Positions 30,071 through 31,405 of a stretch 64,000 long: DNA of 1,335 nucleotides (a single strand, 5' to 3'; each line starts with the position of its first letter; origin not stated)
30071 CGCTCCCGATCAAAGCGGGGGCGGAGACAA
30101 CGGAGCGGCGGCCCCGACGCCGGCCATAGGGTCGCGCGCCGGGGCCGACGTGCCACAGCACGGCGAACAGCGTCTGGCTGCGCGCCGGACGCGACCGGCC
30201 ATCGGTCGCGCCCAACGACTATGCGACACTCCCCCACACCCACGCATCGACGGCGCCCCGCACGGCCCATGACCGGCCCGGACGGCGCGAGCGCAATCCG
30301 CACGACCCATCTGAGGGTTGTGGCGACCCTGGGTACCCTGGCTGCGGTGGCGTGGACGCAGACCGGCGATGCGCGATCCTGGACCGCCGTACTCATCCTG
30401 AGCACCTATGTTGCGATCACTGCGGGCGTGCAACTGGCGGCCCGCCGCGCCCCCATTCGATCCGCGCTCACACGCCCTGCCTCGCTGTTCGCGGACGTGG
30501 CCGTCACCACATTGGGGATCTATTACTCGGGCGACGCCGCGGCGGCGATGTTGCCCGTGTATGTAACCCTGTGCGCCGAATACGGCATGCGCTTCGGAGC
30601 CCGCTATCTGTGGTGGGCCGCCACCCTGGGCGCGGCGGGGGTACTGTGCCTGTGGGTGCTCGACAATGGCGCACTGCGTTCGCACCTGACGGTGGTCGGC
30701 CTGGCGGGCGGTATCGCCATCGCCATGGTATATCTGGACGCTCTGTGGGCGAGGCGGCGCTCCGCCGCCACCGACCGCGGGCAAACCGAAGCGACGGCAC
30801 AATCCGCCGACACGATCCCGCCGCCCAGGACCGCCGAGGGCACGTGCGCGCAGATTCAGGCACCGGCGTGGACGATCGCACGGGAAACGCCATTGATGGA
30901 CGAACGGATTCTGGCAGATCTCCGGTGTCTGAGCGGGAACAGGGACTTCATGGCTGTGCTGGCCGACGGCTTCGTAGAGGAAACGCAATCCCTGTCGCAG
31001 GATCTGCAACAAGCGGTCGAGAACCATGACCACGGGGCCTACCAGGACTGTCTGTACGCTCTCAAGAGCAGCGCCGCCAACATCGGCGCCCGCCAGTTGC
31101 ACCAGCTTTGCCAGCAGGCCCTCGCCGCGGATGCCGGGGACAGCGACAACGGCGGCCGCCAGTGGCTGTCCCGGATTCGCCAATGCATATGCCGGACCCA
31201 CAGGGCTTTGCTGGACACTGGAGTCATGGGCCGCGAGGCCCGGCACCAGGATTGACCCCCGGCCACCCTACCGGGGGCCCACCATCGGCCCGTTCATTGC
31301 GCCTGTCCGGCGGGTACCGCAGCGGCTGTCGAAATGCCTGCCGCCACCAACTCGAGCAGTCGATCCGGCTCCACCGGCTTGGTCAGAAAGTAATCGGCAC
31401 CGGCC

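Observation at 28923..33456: Rpf-like signalling module split into three genes, with a degenerate Hpt (Tyr at the phospho-His position) and a membrane sensor domain duplicated between the kinase and the Hpt protein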

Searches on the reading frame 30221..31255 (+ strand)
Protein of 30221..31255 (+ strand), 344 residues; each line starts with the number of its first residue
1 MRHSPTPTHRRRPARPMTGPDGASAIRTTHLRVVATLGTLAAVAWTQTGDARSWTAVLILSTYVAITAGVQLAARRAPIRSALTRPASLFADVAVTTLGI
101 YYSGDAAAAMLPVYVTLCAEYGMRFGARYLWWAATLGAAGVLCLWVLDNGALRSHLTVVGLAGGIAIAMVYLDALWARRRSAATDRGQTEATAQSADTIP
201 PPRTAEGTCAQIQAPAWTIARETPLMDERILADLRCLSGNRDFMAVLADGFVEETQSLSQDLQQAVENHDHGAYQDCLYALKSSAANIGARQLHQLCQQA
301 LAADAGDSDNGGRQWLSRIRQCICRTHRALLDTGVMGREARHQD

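Call 3: search_protein_families(library=pfam, proteins=[window:30221-31255:+], max_evalue=1)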
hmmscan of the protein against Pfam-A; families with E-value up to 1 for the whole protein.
window:30221-31255:+ (344 aa): 2 families
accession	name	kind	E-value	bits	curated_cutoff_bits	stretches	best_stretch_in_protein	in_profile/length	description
PF01627.28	Hpt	-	6.6e-07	29.9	24.6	1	249-301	4-56/84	Hpt domain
PF17432.8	DUF3458_C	-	0.078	12.8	24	1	249-305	84-142/320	Domain of unknown function (DUF3458_C) ARM repeats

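Call 4: search_protein_families(library=ncbifam, proteins=[window:30221-31255:+], max_evalue=1)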
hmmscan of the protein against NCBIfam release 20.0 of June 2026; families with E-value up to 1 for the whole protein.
window:30221-31255:+ (344 aa): 3 families
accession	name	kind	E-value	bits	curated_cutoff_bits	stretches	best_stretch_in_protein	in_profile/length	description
TIGR02956.1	TMAO_torS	equivalog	3.5e-06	25.4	676.5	1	221-330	859-964/967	TMAO reductase system sensor histidine kinase/response regulator TorS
NF041948.1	Phrelay_LuxU_Vib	equivalog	5.3e-06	26.8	140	1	242-304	19-78/110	quorum-sensing phosphorelay protein LuxU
NF008302.0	PRK11091.1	equivalog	0.19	9.8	838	1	225-323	665-762/779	aerobic respiration two-component sensor histidine kinase ArcB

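Call 6: search_solved_structures(query=window:30221-31255:+, max_evalue=10, show_alignments=5)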
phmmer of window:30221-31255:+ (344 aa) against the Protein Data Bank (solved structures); distinct sequences matched with E-value up to 10: 7.
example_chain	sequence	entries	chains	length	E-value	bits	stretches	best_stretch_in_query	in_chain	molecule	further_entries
7c1i_A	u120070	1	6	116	0.01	18.4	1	223-300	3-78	Histidine kinase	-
1y6d_A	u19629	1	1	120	0.11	15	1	224-307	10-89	Phosphorelay protein luxU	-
8rqj_B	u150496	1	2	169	0.17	14.5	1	240-302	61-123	HPt domain-containing protein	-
8pbw_B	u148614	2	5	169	0.17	14.4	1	239-301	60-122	HPt domain-containing protein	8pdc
8rqg_B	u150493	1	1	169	0.6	12.6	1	239-301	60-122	Histidine-containing phosphotransfer protein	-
6rs4_A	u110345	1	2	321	1.8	11.1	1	240-290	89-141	Tabersonine synthase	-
2p6k_A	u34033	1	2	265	2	10.9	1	68-112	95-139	diphthine synthase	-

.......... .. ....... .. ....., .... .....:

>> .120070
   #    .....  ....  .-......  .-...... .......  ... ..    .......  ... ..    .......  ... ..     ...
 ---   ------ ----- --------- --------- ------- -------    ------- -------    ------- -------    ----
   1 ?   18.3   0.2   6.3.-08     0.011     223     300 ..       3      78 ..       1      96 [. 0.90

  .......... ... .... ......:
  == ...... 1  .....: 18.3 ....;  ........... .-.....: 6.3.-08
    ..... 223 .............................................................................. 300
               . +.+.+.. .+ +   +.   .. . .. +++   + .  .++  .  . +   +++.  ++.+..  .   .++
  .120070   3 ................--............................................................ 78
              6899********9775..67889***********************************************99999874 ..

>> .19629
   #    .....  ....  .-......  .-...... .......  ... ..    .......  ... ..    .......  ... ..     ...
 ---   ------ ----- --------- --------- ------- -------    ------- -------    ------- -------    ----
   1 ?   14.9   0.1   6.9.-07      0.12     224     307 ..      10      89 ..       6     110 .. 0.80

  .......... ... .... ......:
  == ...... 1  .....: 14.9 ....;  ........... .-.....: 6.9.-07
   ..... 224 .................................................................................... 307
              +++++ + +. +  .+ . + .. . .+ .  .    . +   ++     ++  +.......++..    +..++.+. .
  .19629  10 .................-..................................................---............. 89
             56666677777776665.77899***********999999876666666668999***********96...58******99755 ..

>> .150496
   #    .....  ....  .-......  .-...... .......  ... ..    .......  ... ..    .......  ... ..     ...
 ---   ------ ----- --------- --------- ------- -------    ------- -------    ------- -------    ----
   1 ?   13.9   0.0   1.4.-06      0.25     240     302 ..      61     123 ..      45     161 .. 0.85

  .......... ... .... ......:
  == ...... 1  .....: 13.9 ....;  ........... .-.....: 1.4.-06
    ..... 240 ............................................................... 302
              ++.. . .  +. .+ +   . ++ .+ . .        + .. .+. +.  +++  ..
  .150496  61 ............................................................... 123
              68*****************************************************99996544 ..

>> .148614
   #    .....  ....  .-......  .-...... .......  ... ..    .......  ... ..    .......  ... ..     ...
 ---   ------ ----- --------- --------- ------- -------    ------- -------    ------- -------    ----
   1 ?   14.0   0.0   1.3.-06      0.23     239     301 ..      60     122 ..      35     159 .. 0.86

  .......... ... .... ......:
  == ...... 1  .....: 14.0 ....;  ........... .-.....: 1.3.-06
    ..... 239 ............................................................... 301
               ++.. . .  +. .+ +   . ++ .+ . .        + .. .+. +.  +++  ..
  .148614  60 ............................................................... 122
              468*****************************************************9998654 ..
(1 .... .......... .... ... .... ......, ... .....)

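Call 9: find_homologous_proteins(query=window:30221-31255:+, max_evalue=0.001)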
Query window:30221-31255:+ (344 aa): 2 proteins with E <= 0.001 among 8000 candidates.
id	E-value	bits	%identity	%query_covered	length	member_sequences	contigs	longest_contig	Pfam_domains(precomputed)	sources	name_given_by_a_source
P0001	3.3e-211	719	100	95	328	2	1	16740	PF01627.29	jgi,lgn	-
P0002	3.6e-187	640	89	95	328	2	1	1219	PF01627.29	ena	-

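Call 12: find_encoding_contigs(protein=P0001, flank=10000)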
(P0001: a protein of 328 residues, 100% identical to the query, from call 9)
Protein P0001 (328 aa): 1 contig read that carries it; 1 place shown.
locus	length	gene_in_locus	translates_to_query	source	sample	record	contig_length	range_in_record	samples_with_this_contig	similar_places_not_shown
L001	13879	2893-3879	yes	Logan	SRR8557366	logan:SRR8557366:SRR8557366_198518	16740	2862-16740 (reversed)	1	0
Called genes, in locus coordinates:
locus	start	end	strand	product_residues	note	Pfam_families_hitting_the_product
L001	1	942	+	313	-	?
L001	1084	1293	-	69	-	PF11174:DUF2970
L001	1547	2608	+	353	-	PF00072:Response_reg, PF13487:HD_5, PF01966:HD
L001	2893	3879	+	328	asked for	PF01627:Hpt (weak)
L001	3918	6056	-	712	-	PF00512:HisKA, PF02518:HATPase_c, PF00072:Response_reg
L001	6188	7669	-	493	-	PF00875:DNA_photolyase, PF03441:FAD_binding_7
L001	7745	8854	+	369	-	PF00762:Ferrochelatase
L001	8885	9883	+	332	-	PF04463:2-thiour_desulf, PF08349:DUF1722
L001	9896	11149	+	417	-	-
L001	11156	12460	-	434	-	PF07690:MFS_1, PF11700:ATG22, PF07690:MFS_1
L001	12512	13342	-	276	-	PF02673:BacA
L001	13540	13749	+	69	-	PF07311:Dodecin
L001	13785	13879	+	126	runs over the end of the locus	PF04241:DUF423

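Call 13: find_encoding_contigs(protein=P0002, flank=10000)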
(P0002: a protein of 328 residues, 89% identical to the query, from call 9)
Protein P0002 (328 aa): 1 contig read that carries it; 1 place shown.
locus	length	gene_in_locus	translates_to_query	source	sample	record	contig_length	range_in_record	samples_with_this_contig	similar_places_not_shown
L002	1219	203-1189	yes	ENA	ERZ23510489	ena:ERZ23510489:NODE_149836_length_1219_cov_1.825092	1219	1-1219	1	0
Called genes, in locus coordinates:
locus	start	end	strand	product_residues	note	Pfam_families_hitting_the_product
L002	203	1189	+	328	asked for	PF01627:Hpt (weak)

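Call 21: search_protein_representatives(protein=window:30269-31255:+)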
Query: 328 residues. Proteins with E-value up to 0.001 (for the whole library): 910; up to 1e-10: 92; up to 1e-30: 3. The best 150 are listed.
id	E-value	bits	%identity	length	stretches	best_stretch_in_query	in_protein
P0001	7.4e-212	718.6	100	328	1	1-328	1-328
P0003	3.8e-73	263.0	48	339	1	2-320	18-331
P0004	3.7e-36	141.5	63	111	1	219-326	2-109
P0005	2.5e-19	86.2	33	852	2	199-303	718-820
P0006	1.8e-18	83.4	29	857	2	173-285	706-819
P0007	2.2e-18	83.1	30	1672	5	200-297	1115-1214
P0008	1.2e-16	77.4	33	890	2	25-172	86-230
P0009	1.7e-16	76.9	29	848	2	23-166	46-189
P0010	4.3e-15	72.3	26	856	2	198-284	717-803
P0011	7.5e-15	71.5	30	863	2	209-313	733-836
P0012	1.8e-14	70.3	34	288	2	184-298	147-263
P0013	2.1e-14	70.1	32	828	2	194-294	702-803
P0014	2.2e-14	70.0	30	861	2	206-312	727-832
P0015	2.5e-14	69.8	27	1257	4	23-171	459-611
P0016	2.6e-14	69.7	30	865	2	191-305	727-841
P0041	3.4e-12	62.8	30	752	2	203-315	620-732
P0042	3.8e-12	62.6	30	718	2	59-151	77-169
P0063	1.6e-11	60.6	27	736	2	206-306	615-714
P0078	4.5e-11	59.1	27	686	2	43-154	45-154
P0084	6.4e-11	58.6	23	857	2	30-171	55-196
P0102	2.3e-10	56.8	30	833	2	206-317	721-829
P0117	1.3e-09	54.4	28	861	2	15-156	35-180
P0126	2.1e-09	53.7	26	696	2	203-304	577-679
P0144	3.3e-09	53.0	27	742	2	205-305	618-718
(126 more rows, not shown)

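Call 24: find_encoding_contigs(protein=P0003, flank=8000)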
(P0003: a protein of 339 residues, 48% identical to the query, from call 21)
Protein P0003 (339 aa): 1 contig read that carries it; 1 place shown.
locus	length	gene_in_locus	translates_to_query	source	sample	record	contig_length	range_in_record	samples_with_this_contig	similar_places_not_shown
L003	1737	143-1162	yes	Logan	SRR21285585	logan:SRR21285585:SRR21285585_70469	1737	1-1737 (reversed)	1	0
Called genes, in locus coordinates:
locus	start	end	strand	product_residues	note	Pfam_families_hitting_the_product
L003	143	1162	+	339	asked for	PF01627:Hpt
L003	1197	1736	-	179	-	?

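Call 25: find_encoding_contigs(protein=P0004, flank=8000)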
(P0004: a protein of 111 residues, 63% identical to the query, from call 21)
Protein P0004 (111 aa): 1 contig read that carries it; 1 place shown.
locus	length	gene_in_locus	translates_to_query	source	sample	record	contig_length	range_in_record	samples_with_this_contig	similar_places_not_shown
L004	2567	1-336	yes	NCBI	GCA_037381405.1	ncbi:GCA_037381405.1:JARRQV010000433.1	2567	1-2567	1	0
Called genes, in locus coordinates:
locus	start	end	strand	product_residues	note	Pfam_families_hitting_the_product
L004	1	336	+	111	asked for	PF01627:Hpt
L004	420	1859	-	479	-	PF00875:DNA_photolyase, PF03441:FAD_binding_7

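Call 29: find_related_loci(query=A2, collection=genome_contigs, flank=8000)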
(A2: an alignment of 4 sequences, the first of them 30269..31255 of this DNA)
Query A2 (328 aa) in genome_contigs; peptide patterns used: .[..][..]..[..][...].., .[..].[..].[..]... (x = any residue, [..] = any of these).
65 stretches matched a pattern; 1 encode a relative of the query (tblastn E <= 1e-3); 1 distinct loci.
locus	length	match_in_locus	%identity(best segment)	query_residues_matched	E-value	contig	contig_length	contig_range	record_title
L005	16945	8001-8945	45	2-320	1e-62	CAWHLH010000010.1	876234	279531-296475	MAG: uncultured Gammaproteobacteria bacterium isolate MFD02923.bin.1.29 genome assembly, contig: contig_6058, whole geno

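Call 37: list_cluster_members(proteins=[P0042, P0063, P0041, P0144, P0078, P0126, P0005, P0006, P0008, P0009])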
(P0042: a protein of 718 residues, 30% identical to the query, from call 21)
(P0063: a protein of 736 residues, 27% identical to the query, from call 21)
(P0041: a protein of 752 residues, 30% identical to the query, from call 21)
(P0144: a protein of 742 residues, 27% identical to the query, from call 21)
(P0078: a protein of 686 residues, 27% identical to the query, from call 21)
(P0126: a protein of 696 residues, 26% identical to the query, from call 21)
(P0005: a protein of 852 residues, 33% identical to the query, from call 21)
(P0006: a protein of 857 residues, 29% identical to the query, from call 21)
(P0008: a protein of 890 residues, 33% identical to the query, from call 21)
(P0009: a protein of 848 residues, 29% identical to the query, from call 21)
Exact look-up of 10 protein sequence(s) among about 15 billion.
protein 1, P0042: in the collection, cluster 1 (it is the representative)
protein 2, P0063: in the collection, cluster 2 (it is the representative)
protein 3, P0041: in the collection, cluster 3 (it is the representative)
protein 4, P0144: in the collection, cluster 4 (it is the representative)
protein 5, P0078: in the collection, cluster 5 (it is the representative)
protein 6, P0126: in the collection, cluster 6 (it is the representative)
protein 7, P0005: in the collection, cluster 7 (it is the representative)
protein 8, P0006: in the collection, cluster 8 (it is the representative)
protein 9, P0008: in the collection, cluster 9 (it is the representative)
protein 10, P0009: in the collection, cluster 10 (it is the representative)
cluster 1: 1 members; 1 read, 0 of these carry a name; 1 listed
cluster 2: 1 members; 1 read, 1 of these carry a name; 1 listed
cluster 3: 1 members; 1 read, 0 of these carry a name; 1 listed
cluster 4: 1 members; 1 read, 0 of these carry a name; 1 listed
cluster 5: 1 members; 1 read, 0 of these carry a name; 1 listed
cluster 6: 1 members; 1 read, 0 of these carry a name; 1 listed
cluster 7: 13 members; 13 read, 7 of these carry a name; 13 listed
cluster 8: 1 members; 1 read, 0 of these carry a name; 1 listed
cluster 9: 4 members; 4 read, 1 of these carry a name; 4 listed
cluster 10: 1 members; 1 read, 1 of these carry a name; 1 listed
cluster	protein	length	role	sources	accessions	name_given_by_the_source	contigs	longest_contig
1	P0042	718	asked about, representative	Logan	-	-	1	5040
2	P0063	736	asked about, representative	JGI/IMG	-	two-component system sensor histidine kinase RpfC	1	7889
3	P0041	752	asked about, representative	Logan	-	-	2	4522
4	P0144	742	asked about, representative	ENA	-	-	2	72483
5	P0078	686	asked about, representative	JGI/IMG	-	-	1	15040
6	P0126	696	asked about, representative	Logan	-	-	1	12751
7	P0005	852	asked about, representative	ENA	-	-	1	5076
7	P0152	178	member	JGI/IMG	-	two-component system sensor histidine kinase RpfC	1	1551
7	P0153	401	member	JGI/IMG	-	two-component system sensor histidine kinase RpfC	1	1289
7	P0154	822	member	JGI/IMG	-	two-component system sensor histidine kinase RpfC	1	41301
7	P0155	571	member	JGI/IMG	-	two-component system sensor histidine kinase RpfC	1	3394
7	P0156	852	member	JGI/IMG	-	two-component system sensor histidine kinase RpfC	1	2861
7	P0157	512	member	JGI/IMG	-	two-component system sensor histidine kinase RpfC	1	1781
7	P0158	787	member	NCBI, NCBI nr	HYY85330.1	MAG TPA: ATP-binding protein, partial [Beijerinckiaceae bacterium] | ATP-binding protein [Beijerinckiaceae bacterium]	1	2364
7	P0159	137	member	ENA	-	-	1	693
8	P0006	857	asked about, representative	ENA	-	-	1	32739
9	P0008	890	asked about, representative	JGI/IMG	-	-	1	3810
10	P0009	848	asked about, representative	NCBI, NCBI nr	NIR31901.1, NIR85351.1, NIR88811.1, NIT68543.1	MAG: response regulator [Gammaproteobacteria bacterium] | response regulator [Gammaproteobacteria bacterium]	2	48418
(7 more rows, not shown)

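Call 52: find_encoding_contigs(protein=P0009, flank=8000, max_places=2)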
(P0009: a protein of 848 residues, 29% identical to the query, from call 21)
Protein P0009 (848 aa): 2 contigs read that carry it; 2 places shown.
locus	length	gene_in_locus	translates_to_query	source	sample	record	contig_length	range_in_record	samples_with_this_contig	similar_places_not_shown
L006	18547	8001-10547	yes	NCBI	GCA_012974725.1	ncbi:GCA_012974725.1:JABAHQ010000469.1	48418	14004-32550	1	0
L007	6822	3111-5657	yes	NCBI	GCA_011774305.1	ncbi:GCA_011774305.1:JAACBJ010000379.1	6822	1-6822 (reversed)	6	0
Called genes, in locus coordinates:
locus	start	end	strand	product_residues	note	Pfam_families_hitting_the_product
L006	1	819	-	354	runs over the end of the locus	PF03739:LptF_LptG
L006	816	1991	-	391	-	PF03739:LptF_LptG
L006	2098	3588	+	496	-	PF02789:Peptidase_M17_N, PF00883:Peptidase_M17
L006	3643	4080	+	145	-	PF04364:DNA_pol3_chi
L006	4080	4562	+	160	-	-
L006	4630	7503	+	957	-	PF00133:tRNA-synt_1, PF09334:tRNA-synt_1g (weak), PF13603:tRNA-synt_1_2 (faint), PF08264:Anticodon_1, PF10458:Val_tRNA-synt_C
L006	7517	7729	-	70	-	PF11174:DUF2970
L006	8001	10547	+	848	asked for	PF00512:HisKA, PF02518:HATPase_c, PF23198:PDE8A_N (faint), PF00072:Response_reg, PF01627:Hpt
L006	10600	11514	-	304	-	PF16113:ECH_2, PF00378:ECH_1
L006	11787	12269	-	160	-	PF00583:Acetyltransf_1, PF13673:Acetyltransf_10, PF13508:Acetyltransf_7, PF08445:FR47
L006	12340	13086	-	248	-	PF03167:UDG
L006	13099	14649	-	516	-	PF00682:HMGL-like, PF22617:HCS_D2, PF08502:LeuA_dimer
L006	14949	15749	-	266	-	PF01066:CDP-OH_P_transf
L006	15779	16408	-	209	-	PF02666:PS_Dcarbxylase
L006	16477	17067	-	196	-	-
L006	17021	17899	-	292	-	-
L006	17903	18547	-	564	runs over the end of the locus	PF02776:TPP_enzyme_N, PF00205:TPP_enzyme_M, PF02775:TPP_enzyme_C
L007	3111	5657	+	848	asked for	PF00512:HisKA, PF02518:HATPase_c, PF23198:PDE8A_N (faint), PF00072:Response_reg, PF01627:Hpt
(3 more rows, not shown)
